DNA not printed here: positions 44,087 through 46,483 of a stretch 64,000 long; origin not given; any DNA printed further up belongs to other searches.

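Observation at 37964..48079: Island-borne four-gene operon built around a 1750-aa DEXH helicase/DUF1998-like protein: candidate Druantia-like or undescribed anti-phage defence system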

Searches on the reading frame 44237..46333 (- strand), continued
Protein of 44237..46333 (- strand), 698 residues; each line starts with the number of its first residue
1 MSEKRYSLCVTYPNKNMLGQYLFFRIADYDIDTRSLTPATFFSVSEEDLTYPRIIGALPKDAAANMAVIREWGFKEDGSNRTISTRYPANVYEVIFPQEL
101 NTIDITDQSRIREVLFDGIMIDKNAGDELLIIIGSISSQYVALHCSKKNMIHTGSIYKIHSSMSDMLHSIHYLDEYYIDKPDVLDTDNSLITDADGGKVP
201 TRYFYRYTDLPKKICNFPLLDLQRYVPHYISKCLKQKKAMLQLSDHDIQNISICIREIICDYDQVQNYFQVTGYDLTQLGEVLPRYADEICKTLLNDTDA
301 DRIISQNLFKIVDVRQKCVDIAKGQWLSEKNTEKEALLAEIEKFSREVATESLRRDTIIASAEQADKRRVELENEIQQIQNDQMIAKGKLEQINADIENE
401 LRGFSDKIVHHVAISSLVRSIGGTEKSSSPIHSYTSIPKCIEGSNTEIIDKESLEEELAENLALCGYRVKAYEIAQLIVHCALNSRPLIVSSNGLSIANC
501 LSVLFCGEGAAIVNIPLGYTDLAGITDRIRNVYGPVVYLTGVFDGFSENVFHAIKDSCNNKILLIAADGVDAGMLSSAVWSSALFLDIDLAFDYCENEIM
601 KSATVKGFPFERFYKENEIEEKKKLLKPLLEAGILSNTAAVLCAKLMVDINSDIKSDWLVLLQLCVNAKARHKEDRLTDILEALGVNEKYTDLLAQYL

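Call 71: predict_structure(alignment_id=A2)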
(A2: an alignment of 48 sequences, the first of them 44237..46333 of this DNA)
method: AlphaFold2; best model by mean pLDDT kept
length: 698 residues; sequences in the alignment: 48
mean_pLDDT: 84.9   pTM: 0.43
mean pLDDT of the five models: 84.9, 84.1, 83.6, 83.3, 82.3
residues with pLDDT >= 90: 388; 70-90: 206; 50-70: 75; < 50: 29
segments of 3 or more residues with pLDDT < 50: 243-245, 410-427
pLDDT, mean of each block of 10 residues (from residue 1): 86 88 95 95 63 90 92 83 94 97 93 95 92 96 95 92 76 96 93 88 97 92 70 60 51 64 74 72 65 50 65 83 88 90 92 92 93 93 91 83 59 39 46 89 78 94 92 95 94 90 92 91 93 93 85 93 91 90 92 85 82 89 95 96 95 89 94 93 88 81
secondary structure, 60 per line:
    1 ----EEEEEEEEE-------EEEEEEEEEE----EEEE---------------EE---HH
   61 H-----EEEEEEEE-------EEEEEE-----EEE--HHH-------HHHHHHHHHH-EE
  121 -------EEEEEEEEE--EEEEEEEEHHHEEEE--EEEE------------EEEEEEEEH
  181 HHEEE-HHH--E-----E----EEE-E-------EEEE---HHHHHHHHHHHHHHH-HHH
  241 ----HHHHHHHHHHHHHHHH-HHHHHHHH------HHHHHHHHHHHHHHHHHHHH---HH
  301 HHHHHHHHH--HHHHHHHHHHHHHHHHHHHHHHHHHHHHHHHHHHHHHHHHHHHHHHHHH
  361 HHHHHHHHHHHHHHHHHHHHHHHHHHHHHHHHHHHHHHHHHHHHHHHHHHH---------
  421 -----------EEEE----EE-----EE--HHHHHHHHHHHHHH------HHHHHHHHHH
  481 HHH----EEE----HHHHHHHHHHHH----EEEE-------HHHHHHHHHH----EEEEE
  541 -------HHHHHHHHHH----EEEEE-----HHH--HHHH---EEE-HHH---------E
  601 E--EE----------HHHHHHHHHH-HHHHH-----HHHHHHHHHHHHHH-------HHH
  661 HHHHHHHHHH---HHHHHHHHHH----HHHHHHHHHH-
elements in order (helices of 4 or more, strands of 3 or more residues): E5-13 E21-30 E35-38 E67-74 E82-87 E93-95 H108-117 E128-136 E139-146 E150-153 E156-159 E172-179 E183-185 E203-205 E215-218 H222-236 H245-260 H262-269 H276-295 H299-309 H312-411 E432-435 H451-464 H471-483 E488-490 H495-506 E511-514 H522-531 E536-540 H548-557 E562-566 H577-580 E584-586 H616-625 H627-631 H637-650 H658-670 H674-683 H688-697

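Call 73: fold_search(model_id=the predicted structure, library=pdb)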
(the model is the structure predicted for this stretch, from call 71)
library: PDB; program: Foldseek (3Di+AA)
matches with E <= 10: 977; with E <= 0.001: 0
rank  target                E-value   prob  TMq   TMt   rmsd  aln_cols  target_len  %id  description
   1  9gi1_a                2.4e-03  0.95  0.15  0.19  16.5       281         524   12  Structure of the S.aureus MecA/ClpC/ClpP degradation system (released 2025-08-20)
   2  6l8d_B                2.9e-03  0.96  0.14  0.32  15.9       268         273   11  Hexameric structure of the ATPase subunit of magnesium chelatase (released 2020-01-15)
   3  6l8d_F                3.0e-03  0.89  0.13  0.29  15.7       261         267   14  Hexameric structure of the ATPase subunit of magnesium chelatase (released 2020-01-15)
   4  5zql_A                3.8e-03  0.47  0.11  0.23  17.8       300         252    9  crystal structure of human katanin AAA ATPase domain (released 2019-02-27)
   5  9dx5_F                4.4e-03  0.98  0.14  0.33  16.1       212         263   15  EcRuvB T102R hexamer assembly (released 2026-01-21)
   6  3pfi_B                6.9e-03  0.96  0.13  0.30  15.1       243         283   17  2.7 Angstrom resolution crystal structure of a probable holliday junction DNA helicase (ruvB) from Campylobacter jejun (released 2010-11-10)
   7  6lk0                  7.3e-03  0.66  0.12  0.23  16.3       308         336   11  Crystal structure of human wild type TRIP13 (released 2020-01-22)
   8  9dx4_C                8.6e-03  0.84  0.13  0.27  16.4       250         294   15  EcRuvB T102R mutant (released 2026-01-21)
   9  9m2w_A                1.1e-02  0.35  0.10  0.15  17.8       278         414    9  The cryo-EM structure of 26S proteasome-Midnolin complex in the MD state (released 2025-09-10)
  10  1ixz                  1.1e-02  0.44  0.10  0.23  16.8       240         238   10  Crystal structure of the FtsH ATPase domain from Thermus thermophilus (released 2002-11-06)
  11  9rai_a                1.3e-02  0.44  0.12  0.12  20.9       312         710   13  Structure of the S.aureus MecA/ClpC/ClpP degradation system (released 2025-09-10)
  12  9eq2_A                1.6e-02  0.85  0.13  0.28  16.6       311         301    9  Arabidopsis thaliana R2T complex (released 2025-01-29)
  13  6qi8_C                2.0e-02  0.60  0.12  0.23  18.6       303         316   11  Truncated human R2TP complex, structure 3 (ADP-filled) (released 2019-04-10)
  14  7mq8_NJ               2.5e-02  0.77  0.13  0.11  14.4       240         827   12  Cryo-EM structure of the human SSU processome, state pre-A1 (released 2021-09-22)
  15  9g33_JB               2.8e-02  0.25  0.11  0.09  18.1       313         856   12  Stalled 90S - Utp23-Krr1-deltaC3 (released 2025-06-18)
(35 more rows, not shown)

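Call 81: search_protein_families(library=pfam, alignment_id=A6, max_evalue=0.01)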
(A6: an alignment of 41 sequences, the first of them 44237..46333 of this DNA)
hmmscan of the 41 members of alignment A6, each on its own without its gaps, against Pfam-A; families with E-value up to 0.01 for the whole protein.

A. member 1, window:44237-46333:- (698 aa): 0 families

B. families by the number of members that match (of 41 scanned): 18 families
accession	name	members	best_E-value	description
PF01661.27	Macro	1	4.4e-31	Macro domain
PF24627.1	PUMA_CC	1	0.00036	PUMA coiled-coil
PF05911.16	FPP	1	0.00036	Filament-like plant protein, long coiled-coil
PF05960.17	DUF885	1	0.00038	Bacterial protein of unknown function (DUF885)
PF12329.13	TMF_DNA_bd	1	0.0011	TATA element modulatory factor 1 DNA binding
PF16535.10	T3SSipB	1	0.0012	Type III cell invasion protein SipB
PF14662.11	KASH_CCD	1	0.0016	Coiled-coil region of CCDC155 or KASH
PF06818.20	Fez1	1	0.002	Fez1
PF10473.14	CENP-F_leu_zip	1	0.0021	Leucine-rich repeats of kinetochore protein Cenp-F/LEK1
PF08614.16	ATG16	1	0.005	Autophagy protein 16 (ATG16)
PF14362.11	DUF4407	1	0.0054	Domain of unknown function (DUF4407)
PF02403.27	Seryl_tRNA_N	1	0.0055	Seryl-tRNA synthetase N-terminal domain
PF16526.10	CLZ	1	0.0059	C-terminal leucine zipper domain of cyclic nucleotide-gated channels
PF15035.11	Rootletin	1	0.006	Ciliary rootlet component, centrosome cohesion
PF24423.1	OVT1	1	0.0074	Major antigen, helical domain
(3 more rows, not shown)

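Call 87: find_encoding_contigs(protein=P0001, flank=2000, max_places=2)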
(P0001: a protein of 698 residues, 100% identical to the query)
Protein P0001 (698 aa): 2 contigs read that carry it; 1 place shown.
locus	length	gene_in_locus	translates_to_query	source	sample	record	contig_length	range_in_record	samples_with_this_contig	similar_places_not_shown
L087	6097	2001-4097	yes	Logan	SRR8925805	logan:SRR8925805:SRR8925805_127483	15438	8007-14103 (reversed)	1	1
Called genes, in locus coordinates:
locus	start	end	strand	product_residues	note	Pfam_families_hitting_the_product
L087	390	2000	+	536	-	-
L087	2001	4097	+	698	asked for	-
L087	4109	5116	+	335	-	-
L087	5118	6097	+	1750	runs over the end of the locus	PF00270:DEAD, PF27116:YjiV_N, PF00271:Helicase_C (weak), PF09369:MZB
